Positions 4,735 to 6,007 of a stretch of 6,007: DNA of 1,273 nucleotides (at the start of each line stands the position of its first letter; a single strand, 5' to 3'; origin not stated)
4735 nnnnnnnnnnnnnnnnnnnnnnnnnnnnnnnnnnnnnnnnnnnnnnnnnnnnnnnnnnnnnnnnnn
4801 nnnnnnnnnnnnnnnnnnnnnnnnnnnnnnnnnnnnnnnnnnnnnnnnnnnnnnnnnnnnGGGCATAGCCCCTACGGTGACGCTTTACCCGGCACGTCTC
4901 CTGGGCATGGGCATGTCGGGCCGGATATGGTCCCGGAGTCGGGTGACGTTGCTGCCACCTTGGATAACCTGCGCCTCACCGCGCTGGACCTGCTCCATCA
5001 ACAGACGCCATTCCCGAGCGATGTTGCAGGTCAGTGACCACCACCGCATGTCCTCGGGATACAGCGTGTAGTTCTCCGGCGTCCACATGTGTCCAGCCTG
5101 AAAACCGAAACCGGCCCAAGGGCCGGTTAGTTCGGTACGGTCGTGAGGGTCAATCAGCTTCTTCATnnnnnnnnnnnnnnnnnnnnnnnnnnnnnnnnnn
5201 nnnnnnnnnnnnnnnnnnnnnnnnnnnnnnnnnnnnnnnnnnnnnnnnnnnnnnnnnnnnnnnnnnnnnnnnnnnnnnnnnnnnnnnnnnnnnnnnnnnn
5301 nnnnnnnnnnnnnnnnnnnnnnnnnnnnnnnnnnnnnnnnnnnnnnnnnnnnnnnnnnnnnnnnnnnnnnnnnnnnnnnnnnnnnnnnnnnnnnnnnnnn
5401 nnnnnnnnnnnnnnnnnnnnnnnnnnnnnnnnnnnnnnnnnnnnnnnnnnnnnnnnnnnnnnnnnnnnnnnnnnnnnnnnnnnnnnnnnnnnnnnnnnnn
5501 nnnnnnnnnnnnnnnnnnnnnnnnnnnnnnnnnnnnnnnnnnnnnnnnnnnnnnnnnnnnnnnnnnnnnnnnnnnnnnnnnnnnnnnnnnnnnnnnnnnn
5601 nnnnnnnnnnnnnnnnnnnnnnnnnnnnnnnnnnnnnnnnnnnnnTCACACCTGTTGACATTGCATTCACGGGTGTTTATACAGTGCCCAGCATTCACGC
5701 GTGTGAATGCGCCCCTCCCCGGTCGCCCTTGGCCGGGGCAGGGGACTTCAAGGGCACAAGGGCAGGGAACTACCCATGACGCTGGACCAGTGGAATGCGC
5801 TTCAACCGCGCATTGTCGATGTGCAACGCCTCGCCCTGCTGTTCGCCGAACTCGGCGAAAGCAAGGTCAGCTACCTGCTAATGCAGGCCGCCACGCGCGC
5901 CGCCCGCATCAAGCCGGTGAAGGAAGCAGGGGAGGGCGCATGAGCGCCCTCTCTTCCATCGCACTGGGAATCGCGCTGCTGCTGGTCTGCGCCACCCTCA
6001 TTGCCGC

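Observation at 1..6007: Window closes on itself: a complete 5,929-bp inovirus unit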

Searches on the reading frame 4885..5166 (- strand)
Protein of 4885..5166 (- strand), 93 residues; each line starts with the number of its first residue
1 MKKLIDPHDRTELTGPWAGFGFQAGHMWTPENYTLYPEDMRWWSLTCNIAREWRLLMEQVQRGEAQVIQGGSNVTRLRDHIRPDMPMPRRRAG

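Call 8: search_protein_families(library=phrogs, proteins=[window:4885-5166:-], max_evalue=0.01)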
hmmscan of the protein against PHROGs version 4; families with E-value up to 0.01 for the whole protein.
window:4885-5166:- (93 aa): 2 families
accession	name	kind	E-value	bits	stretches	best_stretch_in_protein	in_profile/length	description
phrog_2188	-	unknown function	2.8e-30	105.9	1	5-81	14-97/132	-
phrog_34897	-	unknown function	1.1e-22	81.6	1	5-60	155-210/279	-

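Call 39: search_dna_similar(query=window:4885-5166:-, collection=phages, mode=protein, max_rows=20)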
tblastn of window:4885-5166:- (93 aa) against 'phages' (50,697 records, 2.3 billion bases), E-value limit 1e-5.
Records with a match: 30; places in all: 30; records where one place covers at least 80% of the query: 10.
Best place of each record, by identity: 60-80% 5; <60% 25.
By first word of the organism name: Xanthomonas 19; Stenotrophomonas 10; Vibrio 1.
By host as written in the record: - 6; Xanthomonas campestris pv. campestris 3; Stenotrophomonas maltophilia 3; Xanthomonas axonopodis pv. citri 2; Xanthomonas oryzae pv. oryzicola 2; Xanthomonas oryzae ATCC 35933 2; Xanthomonas campestris pv. vesicatora ATCC35937 2; Xanthomonas citri subsp. citri Aw12879 2; and 6 more.
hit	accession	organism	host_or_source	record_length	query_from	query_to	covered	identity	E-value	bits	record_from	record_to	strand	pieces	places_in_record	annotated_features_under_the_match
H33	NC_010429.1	Stenotrophomonas phage PSH1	-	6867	5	82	84%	44.9%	6e-13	68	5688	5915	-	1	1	hypothetical protein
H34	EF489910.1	Stenotrophomonas phage PSH1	-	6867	5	82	84%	44.9%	6e-13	68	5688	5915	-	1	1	hypothetical protein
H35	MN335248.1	Vibrio phage XacF13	Xanthomonas vesicatoria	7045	2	57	60%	62.5%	1e-18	84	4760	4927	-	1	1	hypothetical protein (x2) | terminator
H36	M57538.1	Xanthomonas phage Cf1c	-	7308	5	79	81%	46.6%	6e-19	85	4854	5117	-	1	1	none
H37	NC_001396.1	Xanthomonas phage Cf1c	Xanthomonas campestris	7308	5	79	81%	46.6%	6e-19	85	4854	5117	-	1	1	hypothetical protein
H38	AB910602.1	Xanthomonas phage XacF1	Xanthomonas axonopodis pv. citri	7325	5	79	81%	46.6%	6e-19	85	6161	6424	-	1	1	hypothetical protein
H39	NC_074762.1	Xanthomonas phage XacF1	Xanthomonas axonopodis pv. citri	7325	5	79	81%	46.6%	6e-19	85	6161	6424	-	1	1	hypothetical protein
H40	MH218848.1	Xanthomonas phage phiLf2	-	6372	13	82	75%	49.3%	7e-14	71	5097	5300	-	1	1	hypothetical protein (x2)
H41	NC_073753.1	Xanthomonas phage phiLf2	-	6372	13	82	75%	49.3%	7e-14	71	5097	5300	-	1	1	hypothetical protein (x2)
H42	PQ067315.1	Xanthomonas phage fSU1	Xanthomonas campestris pv. campestris ...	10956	13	82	75%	49.3%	9e-14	70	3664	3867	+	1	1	hypothetical protein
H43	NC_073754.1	Xanthomonas phage phiLF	Xanthomonas campestris pv. campestris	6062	13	82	75%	49.3%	9e-14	70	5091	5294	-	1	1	hypothetical protein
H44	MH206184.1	Xanthomonas phage phiLf UK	Xanthomonas campestris pv. campestris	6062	13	82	75%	49.3%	9e-14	70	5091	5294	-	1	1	hypothetical protein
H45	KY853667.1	Xanthomonas phage Xf409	Xanthomonas oryzae pv. oryzicola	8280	5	82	84%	44.0%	6e-18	82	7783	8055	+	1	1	hypothetical protein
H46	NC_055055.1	Xanthomonas phage Xf409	Xanthomonas oryzae pv. oryzicola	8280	5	82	84%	44.0%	6e-18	82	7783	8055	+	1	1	hypothetical protein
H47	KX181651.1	Xanthomonas phage Xf109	Xanthomonas oryzae ATCC 35933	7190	5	81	83%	43.3%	1e-16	79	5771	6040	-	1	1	hypothetical protein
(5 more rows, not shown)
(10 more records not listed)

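Call 56: find_encoding_contigs(protein=window:4885-5166:-, flank=6000, max_places=10)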
Protein window:4885-5166:- (93 aa): 3 contigs read that carry it; 3 places shown.
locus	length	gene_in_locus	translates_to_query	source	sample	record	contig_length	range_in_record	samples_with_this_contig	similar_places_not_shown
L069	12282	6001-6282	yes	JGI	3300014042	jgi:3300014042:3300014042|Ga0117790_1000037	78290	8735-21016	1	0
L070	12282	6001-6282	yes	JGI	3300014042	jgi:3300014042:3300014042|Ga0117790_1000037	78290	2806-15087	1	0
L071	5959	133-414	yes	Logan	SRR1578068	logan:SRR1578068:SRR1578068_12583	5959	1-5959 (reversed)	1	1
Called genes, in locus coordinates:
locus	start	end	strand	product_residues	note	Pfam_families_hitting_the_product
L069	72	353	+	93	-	-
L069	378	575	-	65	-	-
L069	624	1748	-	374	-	PF05707:Zot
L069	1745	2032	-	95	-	PF10734:DUF2523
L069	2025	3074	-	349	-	-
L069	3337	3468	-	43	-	PF05356:Phage_Coat_B (weak)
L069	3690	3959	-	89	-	PF02303:Phage_DNA_bind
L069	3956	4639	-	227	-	PF23343:REP_ORF2-G2P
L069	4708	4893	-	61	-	-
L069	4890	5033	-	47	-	-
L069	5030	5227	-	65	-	-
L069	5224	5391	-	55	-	-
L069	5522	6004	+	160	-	PF12472:DUF3693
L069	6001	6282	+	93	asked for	-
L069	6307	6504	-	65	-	-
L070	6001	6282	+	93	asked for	-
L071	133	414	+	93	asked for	-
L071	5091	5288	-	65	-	-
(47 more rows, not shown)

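Call 58: search_protein_families(library=pfam, proteins=[window:4885-5166:-], max_evalue=0.01)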
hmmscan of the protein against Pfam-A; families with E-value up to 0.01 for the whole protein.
window:4885-5166:- (93 aa): 1 family
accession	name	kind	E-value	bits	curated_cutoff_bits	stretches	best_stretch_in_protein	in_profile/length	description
PF12375.13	DUF3653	-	0.0033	18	22.4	1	17-61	9-53/66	Phage protein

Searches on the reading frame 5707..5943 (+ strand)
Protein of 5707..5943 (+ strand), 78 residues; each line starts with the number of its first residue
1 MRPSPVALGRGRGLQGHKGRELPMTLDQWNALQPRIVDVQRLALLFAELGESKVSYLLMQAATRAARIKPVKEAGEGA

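Call 8: search_protein_families(library=phrogs, proteins=[window:5707-5943:+], max_evalue=0.01)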
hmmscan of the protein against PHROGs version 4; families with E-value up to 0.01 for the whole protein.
window:5707-5943:+ (78 aa): 1 family
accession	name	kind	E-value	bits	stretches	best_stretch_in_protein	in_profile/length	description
phrog_31802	-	unknown function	9.7e-19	68.5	1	24-74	1-51/72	-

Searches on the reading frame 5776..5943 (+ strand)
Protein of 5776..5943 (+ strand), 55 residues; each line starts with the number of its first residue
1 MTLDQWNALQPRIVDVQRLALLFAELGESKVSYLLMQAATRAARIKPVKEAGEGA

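Call 57: find_encoding_contigs(protein=window:5776-5943:+, flank=6000, max_places=10)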
Protein window:5776-5943:+ (55 aa): 3 contigs read that carry it; 3 places shown.
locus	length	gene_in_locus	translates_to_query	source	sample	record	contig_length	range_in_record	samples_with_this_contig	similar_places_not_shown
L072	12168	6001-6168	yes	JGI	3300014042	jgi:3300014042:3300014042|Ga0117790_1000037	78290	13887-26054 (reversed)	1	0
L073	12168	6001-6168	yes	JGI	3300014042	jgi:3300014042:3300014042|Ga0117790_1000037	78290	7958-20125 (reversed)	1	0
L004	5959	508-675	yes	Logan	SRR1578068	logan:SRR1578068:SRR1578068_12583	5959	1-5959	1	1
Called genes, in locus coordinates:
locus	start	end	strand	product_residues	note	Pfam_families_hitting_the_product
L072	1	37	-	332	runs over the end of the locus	PF18303:Saf_2TM, PF18145:SAVED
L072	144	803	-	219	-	-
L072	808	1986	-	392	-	PF21654:DncV-like_NTFase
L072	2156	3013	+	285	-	PF26109:WHD_BrxR, PF13280:WYL, PF26107:BrxR_CTD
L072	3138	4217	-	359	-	PF00589:Phage_integrase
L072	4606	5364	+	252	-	PF11185:DUF2971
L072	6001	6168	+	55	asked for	-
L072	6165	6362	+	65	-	-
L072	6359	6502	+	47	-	-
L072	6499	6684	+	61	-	-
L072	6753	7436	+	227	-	PF23343:REP_ORF2-G2P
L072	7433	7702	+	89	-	PF02303:Phage_DNA_bind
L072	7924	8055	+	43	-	PF05356:Phage_Coat_B (weak)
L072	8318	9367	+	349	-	-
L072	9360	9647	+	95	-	PF10734:DUF2523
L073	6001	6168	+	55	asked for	-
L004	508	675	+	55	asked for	-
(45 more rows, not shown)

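Call 58: search_protein_families(library=pfam, proteins=[window:5776-5943:+], max_evalue=0.01)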
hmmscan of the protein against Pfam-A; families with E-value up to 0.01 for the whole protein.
window:5776-5943:+ (55 aa): 0 families
